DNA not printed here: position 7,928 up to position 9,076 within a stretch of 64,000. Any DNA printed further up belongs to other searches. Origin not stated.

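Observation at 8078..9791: Tandem, translationally coupled ExeA/GspA-like AAA+ ATPase paralogues next to the pilin-like gene; one carries a double zinc ribbon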

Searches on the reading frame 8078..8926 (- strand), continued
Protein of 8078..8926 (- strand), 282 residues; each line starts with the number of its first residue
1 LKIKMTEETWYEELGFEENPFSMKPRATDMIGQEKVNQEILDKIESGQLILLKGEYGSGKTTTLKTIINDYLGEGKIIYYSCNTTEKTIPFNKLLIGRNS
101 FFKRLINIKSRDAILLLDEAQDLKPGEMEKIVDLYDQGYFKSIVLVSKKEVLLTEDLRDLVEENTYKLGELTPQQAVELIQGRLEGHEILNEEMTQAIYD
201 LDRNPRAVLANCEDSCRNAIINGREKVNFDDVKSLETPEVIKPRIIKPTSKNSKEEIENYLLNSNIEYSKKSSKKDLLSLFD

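Call 51: search_protein_families(library=phrogs, proteins=[window:8078-8914:-], max_evalue=0.01)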
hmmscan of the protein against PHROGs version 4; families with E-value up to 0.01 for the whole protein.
window:8078-8914:- (278 aa): 8 families
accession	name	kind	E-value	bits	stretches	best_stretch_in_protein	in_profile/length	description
phrog_168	-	DNA, RNA and nucleotide metabolism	1.6e-07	32.4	1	24-191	21-182/314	clamp loader of DNA polymerase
phrog_12526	-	unknown function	3.8e-06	27.7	1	242-276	13-47/53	-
phrog_5846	-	DNA, RNA and nucleotide metabolism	7.8e-06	26.4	1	24-83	16-76/380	clamp loader of DNA polymerase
phrog_170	-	other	1.9e-05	25.2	0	31-76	78-126/323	PhoH-like phosphate starvation-inducible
phrog_325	-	DNA, RNA and nucleotide metabolism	0.00041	19.7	1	28-75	474-524/986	Dda-like helicase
phrog_296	-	integration and excision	0.0014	18.4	0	109-249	390-540/626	DNA transposition protein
phrog_293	-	moron, auxiliary metabolic gene and host takeover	0.0044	16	1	38-84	158-205/1058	ABC transporter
phrog_1539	-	transcription regulation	0.0086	17.4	0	243-277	56-90/96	Arc-like repressor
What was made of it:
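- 8081..8182 (-): C-terminal helix-extended-helix (HeH/SAP-like) tail of B, aa 245-278. phrog_12526 E=3.8e-6 over aa 242-276 (call 51).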

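Call 55: search_protein_families(library=pfam, proteins=[L011:493-7038:+, L013:1991-6994:+, L020:1129-7101:+, L016:4353-7238:+, L006:4956-6971:+, L012:5862-7049:+, L032:6450-7292:+, L047:5970-6692:+, L073:1532-3418:+], max_evalue=0.001)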
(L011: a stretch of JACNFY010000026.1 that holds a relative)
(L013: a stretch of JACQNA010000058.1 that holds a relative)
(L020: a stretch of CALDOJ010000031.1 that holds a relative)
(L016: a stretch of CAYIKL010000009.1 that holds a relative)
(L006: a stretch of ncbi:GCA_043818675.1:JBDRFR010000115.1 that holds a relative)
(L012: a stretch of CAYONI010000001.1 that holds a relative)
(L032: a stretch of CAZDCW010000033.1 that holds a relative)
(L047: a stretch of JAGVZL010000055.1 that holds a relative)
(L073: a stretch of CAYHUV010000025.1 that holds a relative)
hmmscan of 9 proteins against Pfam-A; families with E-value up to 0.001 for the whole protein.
L011:493-7038:+ (2182 aa): 7 families
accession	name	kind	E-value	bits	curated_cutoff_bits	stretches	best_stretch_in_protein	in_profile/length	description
PF17963.7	Big_9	-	1.3e-29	103.4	23.6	4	1127-1211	1-87/89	Bacterial Ig domain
PF05345.18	He_PIG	-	1.9e-18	67.1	24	2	577-660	1-93/96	Putative Ig domain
PF17803.7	Cadherin_4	-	5.5e-13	49.7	25.1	0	659-712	4-61/71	Bacterial cadherin-like domain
PF00801.26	PKD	-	6.7e-06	26.5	23.5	1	966-1032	14-80/80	PKD domain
PF17957.7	Big_7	-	1.6e-05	25.9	24.1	1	1489-1560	1-70/70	Bacterial Ig domain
PF18911.6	PKD_4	-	1.8e-05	25.2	27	1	1398-1482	1-85/85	PKD domain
PF06832.18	BiPBP_C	-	0.00013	22.2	26.8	0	1497-1567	19-85/90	Penicillin-Binding Protein C-terminus Family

L013:1991-6994:+ (1668 aa): 2 families
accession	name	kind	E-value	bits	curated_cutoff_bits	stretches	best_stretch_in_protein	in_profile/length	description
PF20578.4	aBig_2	-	3.1e-40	136.3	27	3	1110-1195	2-87/89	Atrophied bacterial Ig domain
PF13229.12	Beta_helix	-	2.8e-11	43.7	25.9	1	351-498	25-158/158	Right handed beta helix region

L020:1129-7101:+ (1991 aa): 5 families
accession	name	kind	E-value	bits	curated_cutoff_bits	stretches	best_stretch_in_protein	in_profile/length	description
PF19077.6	Big_13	-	1.6e-54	183.1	27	5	334-413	23-101/102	Bacterial Ig-like domain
PF17957.7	Big_7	-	2.9e-31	108.4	24.1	5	614-687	3-70/70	Bacterial Ig domain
PF13750.12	Big_3_3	-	5.2e-23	81.9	27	0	1159-1223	7-75/157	Bacterial Ig-like domain (group 3)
PF16355.11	DUF4982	-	2.4e-08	34.3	23.9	0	1223-1244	8-29/61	Domain of unknown function (DUF4982)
PF13754.12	Big_3_4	-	5.3e-06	26.7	27.3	0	856-900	19-61/106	Domain of unknown function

L016:4353-7238:+ (962 aa): 0 families

L006:4956-6971:+ (672 aa): 1 family
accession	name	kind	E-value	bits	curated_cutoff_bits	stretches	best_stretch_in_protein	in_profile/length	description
PF11617.13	Cu-binding_MopE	-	1.4e-24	86.4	27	3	250-279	1-30/30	Putative metal-binding motif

L012:5862-7049:+ (396 aa): 0 families

L032:6450-7292:+ (281 aa): 0 families

L047:5970-6692:+ (241 aa): 0 families

L073:1532-3418:+ (629 aa): 1 family
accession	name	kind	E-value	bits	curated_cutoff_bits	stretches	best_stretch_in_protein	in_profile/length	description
PF01841.26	Transglut_core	-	3e-24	85.8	23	1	145-249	2-107/108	Transglutaminase-like superfamily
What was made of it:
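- The large partners carry Big, PKD, cadherin, beta-helix and MopE domains (call 55). The partners are large adhesin-like surface proteins, not typical effectors (call 55).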

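Call 65: search_protein_families(library=ncbifam, alignment_id=A1, max_evalue=0.001)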
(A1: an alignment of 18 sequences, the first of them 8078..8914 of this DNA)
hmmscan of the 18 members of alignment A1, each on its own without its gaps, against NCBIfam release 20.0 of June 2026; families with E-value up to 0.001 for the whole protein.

A. member 1, window:8078-8914:- (278 aa): 7 families
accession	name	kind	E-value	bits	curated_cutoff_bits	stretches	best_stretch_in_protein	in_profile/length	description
TIGR03015.1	pepcterm_ATPase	hypoth_equivalog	1.1e-06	28.3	324.5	0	89-230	106-261/269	XrtA/PEP-CTERM system-associated ATPase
TIGR02324.1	CP_lyasePhnL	equivalog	2e-05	24.2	256.3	1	32-77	23-68/224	phosphonate C-P lyase system protein PhnL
NF053861.1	DS8_antiphage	equivalog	6.5e-05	20.8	790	1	33-169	360-511/994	anti-phage protein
TIGR00150.1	T6A_YjeE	equivalog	0.00022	21.1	60.1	1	30-65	9-44/135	tRNA (adenosine(37)-N6)-threonylcarbamoyltransferase complex ATPase subunit type 1 TsaE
NF008105.0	PRK10851.1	equivalog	0.00025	19.8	502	1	25-64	10-49/362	sulfate/thiosulfate ABC transporter ATP-binding protein CysA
NF003227.0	PRK04195.1-2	equivalog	0.00044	19.1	502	1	44-163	44-156/487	replication factor C large subunit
NF000355.4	ribo_prot_ABC_F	equivalog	0.00076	18.5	380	0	26-75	322-371/499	ribosomal protection-like ABC-F family protein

B. families by the number of members that match (of 18 scanned): 73 families (the first 25 are shown)
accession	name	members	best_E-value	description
TIGR02324.1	CP_lyasePhnL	11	1.6e-05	phosphonate C-P lyase system protein PhnL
NF053861.1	DS8_antiphage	8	5.3e-07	anti-phage protein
TIGR03015.1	pepcterm_ATPase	8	1.1e-06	XrtA/PEP-CTERM system-associated ATPase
TIGR03608.1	L_ocin_972_ABC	7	3.3e-06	putative bacteriocin export ABC transporter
NF000355.4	ribo_prot_ABC_F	7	8.2e-06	ribosomal protection-like ABC-F family protein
TIGR00150.1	T6A_YjeE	7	0.00014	tRNA (adenosine(37)-N6)-threonylcarbamoyltransferase complex ATPase subunit type 1 TsaE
NF010061.0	PRK13538.1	6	3.3e-05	cytochrome c biogenesis heme-transporting ATPase CcmA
TIGR01189.1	ccmA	6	6.9e-05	heme ABC exporter ATP-binding protein CcmA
TIGR03420.1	DnaA_homol_Hda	5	2.9e-07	DnaA regulatory inactivator Hda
NF010068.0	PRK13548.1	4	1.5e-05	heme ABC transporter ATP-binding protein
TIGR02315.1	ABC_phnC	4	1.7e-05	phosphonate ABC transporter ATP-binding protein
NF053860.1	DS41_1_antiphage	4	2.5e-05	anti-phage protein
NF007601.2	PRK10247.1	4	0.0001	iron efflux ABC transporter ATP-binding subunit FetA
NF009880.0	PRK13341.1-1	3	1.6e-10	AAA family ATPase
NF047389.1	ATPase_Sll1717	3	8.3e-06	P-loop ATPase, Sll1717 family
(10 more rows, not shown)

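Call 66: search_protein_families(library=phrogs, alignment_id=A1, max_evalue=0.001)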
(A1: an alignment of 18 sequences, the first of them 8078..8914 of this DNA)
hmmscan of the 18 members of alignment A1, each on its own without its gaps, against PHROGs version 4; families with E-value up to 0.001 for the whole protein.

A. member 1, window:8078-8914:- (278 aa): 5 families
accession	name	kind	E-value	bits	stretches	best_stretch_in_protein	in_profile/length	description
phrog_168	-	DNA, RNA and nucleotide metabolism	1.6e-07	32.4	1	24-191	21-182/314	clamp loader of DNA polymerase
phrog_12526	-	unknown function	3.8e-06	27.7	1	242-276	13-47/53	-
phrog_5846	-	DNA, RNA and nucleotide metabolism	7.8e-06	26.4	1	24-83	16-76/380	clamp loader of DNA polymerase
phrog_170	-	other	1.9e-05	25.2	0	31-76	78-126/323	PhoH-like phosphate starvation-inducible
phrog_325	-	DNA, RNA and nucleotide metabolism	0.00041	19.7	1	28-75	474-524/986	Dda-like helicase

B. families by the number of members that match (of 18 scanned): 15 families
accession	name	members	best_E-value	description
phrog_168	-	13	1.9e-08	clamp loader of DNA polymerase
phrog_5846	-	8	9.9e-09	clamp loader of DNA polymerase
phrog_296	-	6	1.6e-09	DNA transposition protein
phrog_800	-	3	3.6e-06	terminase small subunit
phrog_170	-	3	1.9e-05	PhoH-like phosphate starvation-inducible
phrog_325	-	3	8.3e-05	Dda-like helicase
phrog_293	-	3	0.00017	ABC transporter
phrog_12526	-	2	3.8e-06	-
phrog_7998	-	2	0.00015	-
phrog_6891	-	2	0.00034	ATPase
phrog_6841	-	2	0.00036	-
phrog_761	-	1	1.3e-05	thymidylate kinase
phrog_11838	-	1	0.00034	clamp loader of DNA polymerase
phrog_2392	-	1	0.00086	ABC transporter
phrog_7485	-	1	0.00097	-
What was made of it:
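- Closest known: Clamp loaders. Same: The PHROG clamp-loader family matches 13 of 18 members (call 66).
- The PHROG 'clamp loader' family matches 13 of 18 members (call 66).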

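Call 69: list_cluster_members(proteins=[P0022, P0030, P0045, P0060, P0080, P0095, P0110, P0130, P0150, P0167])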
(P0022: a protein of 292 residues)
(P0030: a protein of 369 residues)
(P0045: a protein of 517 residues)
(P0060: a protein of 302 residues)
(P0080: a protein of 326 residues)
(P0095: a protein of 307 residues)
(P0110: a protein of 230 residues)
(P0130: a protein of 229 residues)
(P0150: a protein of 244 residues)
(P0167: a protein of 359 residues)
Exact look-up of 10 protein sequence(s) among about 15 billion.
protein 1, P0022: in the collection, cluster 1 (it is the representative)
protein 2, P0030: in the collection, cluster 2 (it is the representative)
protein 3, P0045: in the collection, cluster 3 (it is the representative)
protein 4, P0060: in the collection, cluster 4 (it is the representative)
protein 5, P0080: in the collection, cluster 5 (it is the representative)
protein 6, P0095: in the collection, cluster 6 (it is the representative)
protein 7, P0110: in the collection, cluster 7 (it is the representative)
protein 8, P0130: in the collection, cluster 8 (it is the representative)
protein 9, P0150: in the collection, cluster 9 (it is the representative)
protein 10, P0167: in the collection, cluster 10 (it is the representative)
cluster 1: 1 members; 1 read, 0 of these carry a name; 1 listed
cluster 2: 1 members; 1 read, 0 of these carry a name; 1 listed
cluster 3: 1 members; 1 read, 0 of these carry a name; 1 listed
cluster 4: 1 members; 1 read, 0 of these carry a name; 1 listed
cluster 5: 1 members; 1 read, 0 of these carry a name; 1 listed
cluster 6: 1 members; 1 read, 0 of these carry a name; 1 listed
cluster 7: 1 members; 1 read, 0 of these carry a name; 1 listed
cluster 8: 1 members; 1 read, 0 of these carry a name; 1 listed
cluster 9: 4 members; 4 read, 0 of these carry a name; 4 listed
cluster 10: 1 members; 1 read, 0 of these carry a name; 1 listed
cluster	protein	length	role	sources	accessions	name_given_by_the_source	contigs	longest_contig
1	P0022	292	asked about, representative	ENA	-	-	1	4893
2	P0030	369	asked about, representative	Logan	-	-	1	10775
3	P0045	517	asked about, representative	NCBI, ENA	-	-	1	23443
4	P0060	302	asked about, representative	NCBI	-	-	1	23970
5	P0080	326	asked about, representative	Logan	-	-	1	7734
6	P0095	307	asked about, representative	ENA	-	-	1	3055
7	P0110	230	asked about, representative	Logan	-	-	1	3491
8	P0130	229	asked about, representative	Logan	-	-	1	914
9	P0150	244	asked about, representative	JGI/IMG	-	-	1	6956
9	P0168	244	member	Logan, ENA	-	-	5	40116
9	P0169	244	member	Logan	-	-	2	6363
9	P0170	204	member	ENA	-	-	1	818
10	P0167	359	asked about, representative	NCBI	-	-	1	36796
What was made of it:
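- Tried and rejected: It returned no names (call 69).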

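Call 72: find_homologous_proteins(query=A1, max_evalue=0.001)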
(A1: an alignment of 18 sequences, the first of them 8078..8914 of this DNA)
Query A1 (18 sequences) (278 aa, profile of the alignment): 92 proteins with E <= 0.001 among 8000 candidates.
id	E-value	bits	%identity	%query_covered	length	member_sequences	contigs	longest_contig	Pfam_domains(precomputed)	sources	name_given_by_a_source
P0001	5.0e-97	342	100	100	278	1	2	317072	PF13173.13,PF13401.13,PF25199.2,PF20720.4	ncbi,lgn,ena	-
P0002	5.2e-97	342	100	100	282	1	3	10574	PF13173.13,PF13401.13,PF25199.2,PF20720.4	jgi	-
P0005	1.7e-96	341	82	100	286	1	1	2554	PF13173.13,PF13401.13,PF20720.4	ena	-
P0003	1.2e-95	338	89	100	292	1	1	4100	PF13173.13,PF13401.13,PF20720.4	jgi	jgi:type II secretory pathway predicted ATPase ExeA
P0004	5.7e-95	336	88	100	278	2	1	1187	PF13173.13,PF13401.13,PF25199.2,PF13191.13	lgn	-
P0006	7.2e-92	326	45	82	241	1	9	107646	-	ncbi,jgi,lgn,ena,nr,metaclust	ncbi:hypothetical protein J4468_00780 [Candidatus Woesearchaeota archaeon]|nr:hypothetical protein [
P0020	1.4e-89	318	32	86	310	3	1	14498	PF13173.13,PF13401.13,PF13191.13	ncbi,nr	ncbi:AAA family ATPase, partial [Candidatus Woesearchaeota archaeon]|nr:AAA family ATPase [Candidatu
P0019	5.0e-89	316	29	72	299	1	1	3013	-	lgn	-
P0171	1.9e-88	314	34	82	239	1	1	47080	PF13173.13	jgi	jgi:predicted AAA+ superfamily ATPase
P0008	6.4e-88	313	37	78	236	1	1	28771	PF13173.13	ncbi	ncbi:MAG: hypothetical protein ABIC04_06555 [Nanoarchaeota archaeon]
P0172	4.1e-87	310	40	82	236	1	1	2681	PF13173.13,PF13401.13,PF25199.2,PF00931.29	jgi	-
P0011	1.0e-86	309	36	85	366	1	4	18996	-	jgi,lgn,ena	-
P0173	1.6e-86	308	31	81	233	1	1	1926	PF13173.13,PF13191.13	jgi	jgi:predicted AAA+ superfamily ATPase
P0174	2.0e-86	308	33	82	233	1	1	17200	PF13173.13,PF01637.25,PF13191.13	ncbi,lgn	-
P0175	4.7e-86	307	39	82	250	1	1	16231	PF13173.13,PF13401.13,PF01637.25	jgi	-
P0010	2.8e-82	294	39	76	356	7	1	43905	PF13173.13,PF00004.36,PF13401.13,PF24389.2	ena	-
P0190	7.5e-82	293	34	78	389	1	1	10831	PF13173.13,PF00004.36,PF13191.13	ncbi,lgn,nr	ncbi:MAG: ATP-binding protein [Candidatus Aenigmarchaeota archaeon]|nr:ATP-binding protein [Candidat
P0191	8.3e-82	293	37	78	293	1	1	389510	PF13173.13,PF24389.2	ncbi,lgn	-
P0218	1.6e-74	269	39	83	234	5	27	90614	PF13173.13,PF00004.36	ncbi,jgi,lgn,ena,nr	ncbi:TPA: AAA family ATPase [Candidatus Woesearchaeota archaeon]|nr:AAA family ATPase [Candidatus Wo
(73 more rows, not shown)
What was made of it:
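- Closest known: Orc1/Cdc6 and DnaA initiators. Same: NCBI labels two homologues orc1/cdc6 (call 72).
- Scores then jump from E<=1e-43 to 3e-6, where the next hit is bacterial DnaA (call 72). The nearest out-of-family sequence is DnaA (call 72). NCBI names two homologues 'orc1/cdc6 family' (call 72).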

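Call 73: find_encoding_contigs(protein=P0218, flank=7000, max_places=2)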
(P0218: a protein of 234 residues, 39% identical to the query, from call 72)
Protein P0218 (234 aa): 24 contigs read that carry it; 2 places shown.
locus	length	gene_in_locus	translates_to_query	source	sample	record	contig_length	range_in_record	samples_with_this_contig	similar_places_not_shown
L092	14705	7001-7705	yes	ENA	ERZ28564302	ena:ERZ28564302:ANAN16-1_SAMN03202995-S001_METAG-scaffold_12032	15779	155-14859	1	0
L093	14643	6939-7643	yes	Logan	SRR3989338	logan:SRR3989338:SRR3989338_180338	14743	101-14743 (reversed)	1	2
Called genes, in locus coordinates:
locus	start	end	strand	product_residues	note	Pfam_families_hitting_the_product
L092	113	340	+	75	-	-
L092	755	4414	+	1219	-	-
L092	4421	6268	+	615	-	-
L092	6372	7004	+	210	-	-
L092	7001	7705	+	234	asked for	PF13173:AAA_14 (weak), PF00004:AAA (weak)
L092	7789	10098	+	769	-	PF02450:LCAT, PF00561:Abhydrolase_1, PF07819:PGAP1, PF12146:Hydrolase_4 (weak)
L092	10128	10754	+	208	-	-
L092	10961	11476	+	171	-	PF00827:Ribosomal_L15e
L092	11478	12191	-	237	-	-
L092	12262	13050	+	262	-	-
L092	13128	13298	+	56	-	-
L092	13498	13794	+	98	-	-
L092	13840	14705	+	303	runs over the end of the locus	-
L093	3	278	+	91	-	?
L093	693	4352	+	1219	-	-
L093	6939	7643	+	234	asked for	PF13173:AAA_14 (weak), PF00004:AAA (weak)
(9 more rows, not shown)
